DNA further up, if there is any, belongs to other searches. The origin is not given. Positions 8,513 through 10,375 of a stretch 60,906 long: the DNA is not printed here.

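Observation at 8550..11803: Co-transcribed ABC-F ATPase + 63-aa Cys peptide + RRE-fused radical SAM enzyme: candidate undescribed RiPP-type system with a ribosome-acting partner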

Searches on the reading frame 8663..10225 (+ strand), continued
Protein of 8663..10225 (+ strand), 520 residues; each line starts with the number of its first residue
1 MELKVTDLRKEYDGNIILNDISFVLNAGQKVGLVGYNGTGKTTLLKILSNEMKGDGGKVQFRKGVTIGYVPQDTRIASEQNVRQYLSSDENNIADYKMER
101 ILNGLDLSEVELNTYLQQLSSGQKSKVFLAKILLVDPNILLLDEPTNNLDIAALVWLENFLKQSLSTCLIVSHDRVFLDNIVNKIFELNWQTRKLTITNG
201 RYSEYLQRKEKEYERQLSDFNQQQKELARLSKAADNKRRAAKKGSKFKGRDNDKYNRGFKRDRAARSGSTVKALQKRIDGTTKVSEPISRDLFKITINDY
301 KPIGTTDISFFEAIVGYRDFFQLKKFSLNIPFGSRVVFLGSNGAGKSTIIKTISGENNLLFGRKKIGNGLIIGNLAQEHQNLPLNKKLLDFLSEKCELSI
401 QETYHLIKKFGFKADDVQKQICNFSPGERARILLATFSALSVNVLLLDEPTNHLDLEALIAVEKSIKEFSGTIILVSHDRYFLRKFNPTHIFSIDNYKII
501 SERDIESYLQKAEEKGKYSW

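Call 77: predict_structure(alignment_id=A4)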
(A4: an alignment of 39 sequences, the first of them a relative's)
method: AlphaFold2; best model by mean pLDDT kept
length: 520 residues; sequences in the alignment: 39
mean_pLDDT: 87.5   pTM: 0.79
mean pLDDT of the five models: 87.5, 85.8, 85.4, 83.9, 82.9
residues with pLDDT >= 90: 249; 70-90: 245; 50-70: 26; < 50: 0
segments of 3 or more residues with pLDDT < 50: none
pLDDT, mean of each block of 10 residues (from residue 1): 94 88 95 85 94 94 93 81 83 83 89 89 89 93 88 93 94 90 93 92 90 88 90 89 79 79 83 87 73 68 83 90 93 93 86 91 92 80 89 92 89 88 82 89 89 72 81 91 90 92 91 77
secondary structure, 60 per line:
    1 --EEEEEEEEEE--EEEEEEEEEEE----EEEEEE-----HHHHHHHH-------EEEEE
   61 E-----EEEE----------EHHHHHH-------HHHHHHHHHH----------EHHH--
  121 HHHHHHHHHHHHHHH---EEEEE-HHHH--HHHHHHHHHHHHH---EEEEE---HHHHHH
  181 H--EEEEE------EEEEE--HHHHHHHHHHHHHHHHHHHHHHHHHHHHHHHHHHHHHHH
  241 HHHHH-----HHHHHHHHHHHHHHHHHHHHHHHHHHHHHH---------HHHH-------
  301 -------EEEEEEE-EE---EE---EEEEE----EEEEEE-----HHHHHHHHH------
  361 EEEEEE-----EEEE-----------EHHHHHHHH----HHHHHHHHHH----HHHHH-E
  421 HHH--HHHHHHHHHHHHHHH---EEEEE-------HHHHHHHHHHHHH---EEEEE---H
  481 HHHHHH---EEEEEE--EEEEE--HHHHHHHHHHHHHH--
elements in order: E3-12 E15-25 E30-35 H41-48 E56-61 E67-70 H82-87 H95-104 H121-135 E139-143 H145-148 H151-163 E167-171 H175-181 E184-188 E195-199 H202-245 H251-280 H290-293 E308-314 E326-330 E335-340 H346-354 E361-366 E372-375 H388-395 H400-409 H414-418 H426-440 E444-448 H456-468 E472-476 H480-486 E490-495 E498-502 H505-518
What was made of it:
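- On ABC-F ribosome-binding ATPases: The model shows a helical hairpin at 202-280 (call 77).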

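Call 80: fold_search(model_id=the predicted structure, library=pdb)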
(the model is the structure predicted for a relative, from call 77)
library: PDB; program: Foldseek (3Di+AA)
matches with E <= 10: 1392; with E <= 0.001: 1212
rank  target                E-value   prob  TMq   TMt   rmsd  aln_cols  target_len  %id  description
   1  8buu_9                2.9e-38  1.00  0.68  0.62   7.0       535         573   28  ARE-ABCF VmlR2 bound to a 70S ribosome (released 2023-04-05)
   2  7p7q_0                7.0e-37  1.00  0.69  0.68   6.5       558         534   26  E. faecalis 70S ribosome bound by PoxtA-EQ2, high-resolution combined volume (released 2022-02-23)
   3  9nl5_E                5.1e-36  1.00  0.68  0.64   8.0       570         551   26  E. coli pre-elongation complex without an A-site tRNA with EQ2-EttA in Hydrolytic 1 conformation (released 2025-04-02)
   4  4fin_B                1.1e-35  1.00  0.38  0.37  29.7       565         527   27  Crystal Structure of EttA (formerly YjjK) - an E. coli ABC-type ATPase (released 2013-07-03)
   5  4fin_A                2.1e-35  1.00  0.40  0.39  29.1       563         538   27  Crystal Structure of EttA (formerly YjjK) - an E. coli ABC-type ATPase (released 2013-07-03)
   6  5zxd_A                2.9e-34  1.00  0.74  0.82   4.5       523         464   25  Crystal structure of ATP-bound human ABCF1 (released 2018-07-25)
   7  9nlb_E                5.0e-34  1.00  0.69  0.66   7.6       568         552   25  E. coli initiation complex with EQ2-EttA in Hydrolytic 2 conformation (released 2025-04-02)
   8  7nhn_0                1.3e-33  1.00  0.60  0.67   7.6       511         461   27  VgaL, an antibiotic resistance ABCF, in complex with 70S ribosome from Listeria monocytogenes (released 2021-05-05)
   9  7mu0_A                2.5e-33  1.00  0.39  0.37  31.1       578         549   26  MtbEttA in the ADP bound state (released 2022-02-02)
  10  6ha8_V                2.6e-33  1.00  0.67  0.65   6.9       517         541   27  Cryo-EM structure of the ABCF protein VmlR bound to the Bacillus subtilis ribosome (released 2018-08-29)
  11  7nhl_0                9.2e-33  1.00  0.61  0.68   7.1       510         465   27  VgaA-LC, an antibiotic resistance ABCF, in complex with 70S ribosome from Staphylococcus aureus (released 2021-05-05)
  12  9nlj_U                1.3e-32  1.00  0.68  0.66   9.1       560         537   25  E.coli Initiation complex with Uup-EQ2 (released 2025-04-02)
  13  7mu0_B                1.3e-32  1.00  0.39  0.37  29.7       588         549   24  MtbEttA in the ADP bound state (released 2022-02-02)
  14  7msc_x                1.4e-32  1.00  0.66  0.63   8.0       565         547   27  Mtb 70SIC in complex with MtbEttA at Pre_R0 state (released 2022-02-02)
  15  9nlh_H                1.5e-32  1.00  0.70  0.70   7.7       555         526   29  E.coli Initiation complex with YheS-EQ2 (released 2025-04-02)
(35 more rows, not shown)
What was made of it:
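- On ABC-F ribosome-binding ATPases: All top fold hits are ribosome-bound ABC-Fs (call 80).
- VmlR2 and PoxtA are the best fold matches (call 80).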

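Call 82: find_encoding_contigs(protein=P0332, flank=6000, max_places=2)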
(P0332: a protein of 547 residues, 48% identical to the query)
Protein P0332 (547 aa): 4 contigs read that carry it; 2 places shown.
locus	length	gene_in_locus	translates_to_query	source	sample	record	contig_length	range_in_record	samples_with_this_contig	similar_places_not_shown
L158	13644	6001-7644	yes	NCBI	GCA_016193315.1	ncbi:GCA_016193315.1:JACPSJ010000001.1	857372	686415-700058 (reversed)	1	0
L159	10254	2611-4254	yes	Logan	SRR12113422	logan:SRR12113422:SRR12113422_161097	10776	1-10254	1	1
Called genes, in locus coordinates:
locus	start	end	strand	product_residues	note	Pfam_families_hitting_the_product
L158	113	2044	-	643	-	-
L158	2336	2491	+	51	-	PF00471:Ribosomal_L33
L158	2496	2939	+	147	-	-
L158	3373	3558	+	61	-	-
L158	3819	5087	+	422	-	PF04055:Radical_SAM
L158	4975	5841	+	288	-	PF01048:PNP_UDP_1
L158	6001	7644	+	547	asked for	PF00005:ABC_tran, PF02463:SMC_N (faint), PF03193:RsgA_GTPase (faint), PF13191:AAA_16 (faint), PF13476:AAA_23 (faint), PF13304:AAA_21 (weak), PF12848:ABC_tran_Xtn (weak), PF00005:ABC_tran, +4 more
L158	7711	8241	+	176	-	PF00004:AAA (faint), PF13238:AAA_18, PF13671:AAA_33 (weak)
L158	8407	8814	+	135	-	-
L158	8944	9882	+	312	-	-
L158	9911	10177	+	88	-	-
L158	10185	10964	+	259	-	-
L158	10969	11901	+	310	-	-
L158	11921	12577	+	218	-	PF04945:YHS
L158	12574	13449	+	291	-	PF02683:DsbD_TM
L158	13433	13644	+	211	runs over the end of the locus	PF08534:Redoxin, PF00578:AhpC-TSA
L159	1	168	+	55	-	?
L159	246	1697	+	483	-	PF04055:Radical_SAM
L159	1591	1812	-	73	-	-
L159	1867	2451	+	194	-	PF01048:PNP_UDP_1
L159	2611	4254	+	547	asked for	PF00005:ABC_tran, PF02463:SMC_N (faint), PF03193:RsgA_GTPase (faint), PF13191:AAA_16 (faint), PF13476:AAA_23 (faint), PF13304:AAA_21 (weak), PF12848:ABC_tran_Xtn (weak), PF00005:ABC_tran, +4 more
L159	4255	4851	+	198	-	PF13671:AAA_33 (weak), PF00004:AAA (faint), PF13238:AAA_18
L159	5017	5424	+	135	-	-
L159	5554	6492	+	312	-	-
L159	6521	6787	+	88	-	-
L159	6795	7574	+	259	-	-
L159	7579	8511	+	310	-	-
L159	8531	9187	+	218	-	PF04945:YHS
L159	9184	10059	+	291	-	PF02683:DsbD_TM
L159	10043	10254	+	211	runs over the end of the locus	PF08534:Redoxin, PF00578:AhpC-TSA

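Call 84: search_protein_families(library=pfam, proteins=[L158:3373-3558:+, L099:3296-3487:+, L159:246-1697:+, L098:3568-5097:+, L158:4975-5841:+], max_evalue=0.05)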
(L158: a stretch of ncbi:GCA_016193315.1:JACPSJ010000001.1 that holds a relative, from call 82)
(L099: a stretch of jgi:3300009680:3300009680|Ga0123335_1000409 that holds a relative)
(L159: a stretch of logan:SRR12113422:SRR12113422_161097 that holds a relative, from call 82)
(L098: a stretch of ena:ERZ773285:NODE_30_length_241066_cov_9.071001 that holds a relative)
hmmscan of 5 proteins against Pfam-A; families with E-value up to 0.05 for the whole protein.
L158:3373-3558:+ (61 aa): 0 families

L099:3296-3487:+ (63 aa): 1 family
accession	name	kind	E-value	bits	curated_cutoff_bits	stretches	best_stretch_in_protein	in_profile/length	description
PF22415.1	PSV_ORF131-like_dom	-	0.003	17.9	27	1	17-57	28-68/80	PSV_Hypothetical protein ORF131-like domain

L159:246-1697:+ (483 aa): 2 families
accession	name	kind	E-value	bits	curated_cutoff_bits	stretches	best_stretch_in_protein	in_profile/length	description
PF04055.27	Radical_SAM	-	1.7e-11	45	29.5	1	104-273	4-161/166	Radical SAM superfamily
PF13353.11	Fer4_12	-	0.00062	20.5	22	1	102-181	10-81/137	4Fe-4S single cluster domain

L098:3568-5097:+ (509 aa): 2 families
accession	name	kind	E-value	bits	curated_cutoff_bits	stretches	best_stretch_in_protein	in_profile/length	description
PF04055.27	Radical_SAM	-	6.3e-14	52.9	29.5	1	120-279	4-150/166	Radical SAM superfamily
PF13353.11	Fer4_12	-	2.7e-06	28.2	22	1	118-231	10-112/137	4Fe-4S single cluster domain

L158:4975-5841:+ (288 aa): 1 family
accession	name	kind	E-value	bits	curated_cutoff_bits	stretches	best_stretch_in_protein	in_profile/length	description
PF01048.26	PNP_UDP_1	-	2.9e-38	132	25.1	1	23-264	2-232/233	Phosphorylase superfamily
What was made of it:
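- Tried and rejected: Pfam gave no support (call 84).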

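Call 85: search_protein_families(library=ncbifam, proteins=[L158:3373-3558:+, L099:3296-3487:+, L159:246-1697:+, L098:3568-5097:+, L158:4975-5841:+], max_evalue=0.001)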
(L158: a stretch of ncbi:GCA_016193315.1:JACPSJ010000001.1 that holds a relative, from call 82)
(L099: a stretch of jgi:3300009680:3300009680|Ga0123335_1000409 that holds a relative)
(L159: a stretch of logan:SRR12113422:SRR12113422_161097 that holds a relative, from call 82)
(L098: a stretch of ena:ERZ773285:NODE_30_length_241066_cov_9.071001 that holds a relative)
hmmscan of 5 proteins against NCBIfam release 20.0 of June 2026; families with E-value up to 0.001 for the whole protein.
L158:3373-3558:+ (61 aa): 0 families

L099:3296-3487:+ (63 aa): 0 families

L159:246-1697:+ (483 aa): 40 families (the best 25 are shown)
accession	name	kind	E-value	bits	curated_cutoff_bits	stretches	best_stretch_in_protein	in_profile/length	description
TIGR04136.1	rSAM_FibroRumin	equivalog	4e-33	114.9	400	1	12-433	2-431/458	FibroRumin system radical SAM peptide maturase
TIGR03906.1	quino_hemo_SAM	equivalog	7e-21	74.4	453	1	45-256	47-247/467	quinohemoprotein amine dehydrogenase maturation protein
NF047865.1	rSAM_PapB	equivalog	4e-20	72.3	340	1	99-284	5-181/330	PapB family radical SAM/SPASM ranthipeptide maturase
TIGR04064.1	rSAM_nif11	equivalog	2.2e-16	59.6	518.7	1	68-254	50-228/459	nif11-like peptide radical SAM maturase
TIGR04068.1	rSAM_ocin_clost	equivalog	1.5e-15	57.1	500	1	40-252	27-234/462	Cys-rich peptide radical SAM maturase CcpM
TIGR04163.1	rSAM_cobopep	equivalog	2.5e-15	56.2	375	1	90-291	58-248/428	peptide-modifying radical SAM enzyme CbpB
NF041718.1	rSAM_phane_AMC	equivalog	9.7e-14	51.1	425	1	99-290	8-187/362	cyclophane-forming radical SAM peptide maturase AmcB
NF041707.1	rSAM_YhhB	equivalog_domain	2.4e-13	49.7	445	1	102-254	7-156/369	cyclophane-forming radical SAM/SPASM peptide maturase YhhB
TIGR04280.1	geopep_mat_rSAM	hypoth_equivalog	3.5e-13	49.3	400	1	54-369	42-346/428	geopeptide radical SAM maturase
NF038107.1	rSAM_NF038107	equivalog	5.1e-13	48.6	600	1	45-432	34-412/444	Cys-every-fifth radical SAM/SPASM peptide maturase CefB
TIGR03942.1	sulfatase_rSAM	equivalog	6.5e-13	48.5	349.45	1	104-284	8-182/363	anaerobic sulfatase maturase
NF041298.1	rSAM_mat_DynA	equivalog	6.6e-13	48.4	450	1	156-435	55-336/356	dynobactin maturation radical SAM/SPASM protein DynA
TIGR03974.1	rSAM_six_Cys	equivalog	1.3e-11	44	425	1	97-264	97-260/451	thioether cross-link-forming SCIFF peptide maturase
TIGR03978.1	rSAM_paired_1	equivalog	6.5e-11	41.6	370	1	64-272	48-251/466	His-Xaa-Ser system radical SAM maturase HxsB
TIGR04261.1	rSAM_GlyRichRpt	subfamily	8.8e-11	41.4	310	1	144-290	37-185/363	cyclophane-forming radical SAM/SPASM peptide maturase GrrM/OscB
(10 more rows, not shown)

L098:3568-5097:+ (509 aa): 58 families (the best 25 are shown)
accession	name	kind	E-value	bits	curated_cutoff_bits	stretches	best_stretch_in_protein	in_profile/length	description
TIGR04136.1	rSAM_FibroRumin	equivalog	1.5e-32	113.1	400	1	34-442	8-422/458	FibroRumin system radical SAM peptide maturase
TIGR03906.1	quino_hemo_SAM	equivalog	1.2e-29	103.3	453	1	61-449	47-425/467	quinohemoprotein amine dehydrogenase maturation protein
NF047865.1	rSAM_PapB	equivalog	9.3e-27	94.1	340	1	115-385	5-265/330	PapB family radical SAM/SPASM ranthipeptide maturase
NF041718.1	rSAM_phane_AMC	equivalog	1.2e-21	77.1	425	1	113-313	6-194/362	cyclophane-forming radical SAM peptide maturase AmcB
TIGR04064.1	rSAM_nif11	equivalog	3.3e-21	75.5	518.7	1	105-330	70-286/459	nif11-like peptide radical SAM maturase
NF041707.1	rSAM_YhhB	equivalog_domain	8.8e-21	74.2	445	1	117-409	6-297/369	cyclophane-forming radical SAM/SPASM peptide maturase YhhB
TIGR04463.1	rSAM_vs_C_rich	equivalog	4.7e-20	71.7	525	1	61-419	32-376/438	TIGR04463 family radical SAM/SPASM RiPP maturase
TIGR03942.1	sulfatase_rSAM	equivalog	1.5e-19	70.3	349.45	1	119-306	7-188/363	anaerobic sulfatase maturase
NF041298.1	rSAM_mat_DynA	equivalog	1.6e-18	66.8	450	1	123-454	11-337/356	dynobactin maturation radical SAM/SPASM protein DynA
TIGR03978.1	rSAM_paired_1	equivalog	2.1e-18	66.3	370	1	78-299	45-262/466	His-Xaa-Ser system radical SAM maturase HxsB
TIGR04068.1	rSAM_ocin_clost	equivalog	1e-17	64.2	500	1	84-266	55-232/462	Cys-rich peptide radical SAM maturase CcpM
TIGR04280.1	geopep_mat_rSAM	hypoth_equivalog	1.3e-16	60.6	400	1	60-304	31-267/428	geopeptide radical SAM maturase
NF038107.1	rSAM_NF038107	equivalog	1.5e-16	60.3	600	1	74-419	47-382/444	Cys-every-fifth radical SAM/SPASM peptide maturase CefB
TIGR04163.1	rSAM_cobopep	equivalog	1.2e-15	57.2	375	1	110-308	61-249/428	peptide-modifying radical SAM enzyme CbpB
TIGR04334.1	rSAM_Clo7bot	equivalog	2.3e-15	56.2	600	1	93-326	68-292/440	radical SAM/SPASM domain Clo7bot peptide maturase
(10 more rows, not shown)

L158:4975-5841:+ (288 aa): 11 families
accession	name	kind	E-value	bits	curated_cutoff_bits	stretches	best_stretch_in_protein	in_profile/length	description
NF005876.0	PRK07823.1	equivalog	1.7e-78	263.5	306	1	20-277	5-255/267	S-methyl-5'-thioadenosine phosphorylase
TIGR01694.1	MTAP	equivalog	5.8e-78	261.6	274.85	1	23-262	2-236/240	S-methyl-5'-thioadenosine phosphorylase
NF006334.0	PRK08564.1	equivalog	9.9e-76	254.4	382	1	19-277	6-260/267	S-methyl-5'-thioadenosine phosphorylase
NF006492.0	PRK08931.1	equivalog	2.5e-64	217.5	437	1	20-265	3-245/291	S-methyl-5'-thioadenosine phosphorylase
NF006599.0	PRK09136.1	equivalog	1.5e-62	211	223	1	22-264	3-244/247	S-methyl-5'-thioinosine phosphorylase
NF005657.0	PRK07432.1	equivalog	4.5e-56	190.1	453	1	22-262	5-245/291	S-methyl-5'-thioadenosine phosphorylase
NF006054.0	PRK08202.1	equivalog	1.8e-21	76.8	218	1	88-265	98-272/274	purine-nucleoside phosphorylase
TIGR01697.1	PNPH-PUNA-XAPA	subfamily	4.4e-19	68.8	197.1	1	87-263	73-245/247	inosine/guanosine/xanthosine phosphorylase family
TIGR01698.1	PUNP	equivalog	2.1e-15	56.8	302.6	1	87-232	73-216/245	purine-nucleoside phosphorylase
TIGR01700.1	PNPH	equivalog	9.4e-13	48.2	293.35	1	72-261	61-245/249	purine nucleoside phosphorylase I, inosine and guanosine-specific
TIGR01699.1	XAPA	equivalog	1.2e-12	47.9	370.9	1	89-264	75-247/248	xanthosine phosphorylase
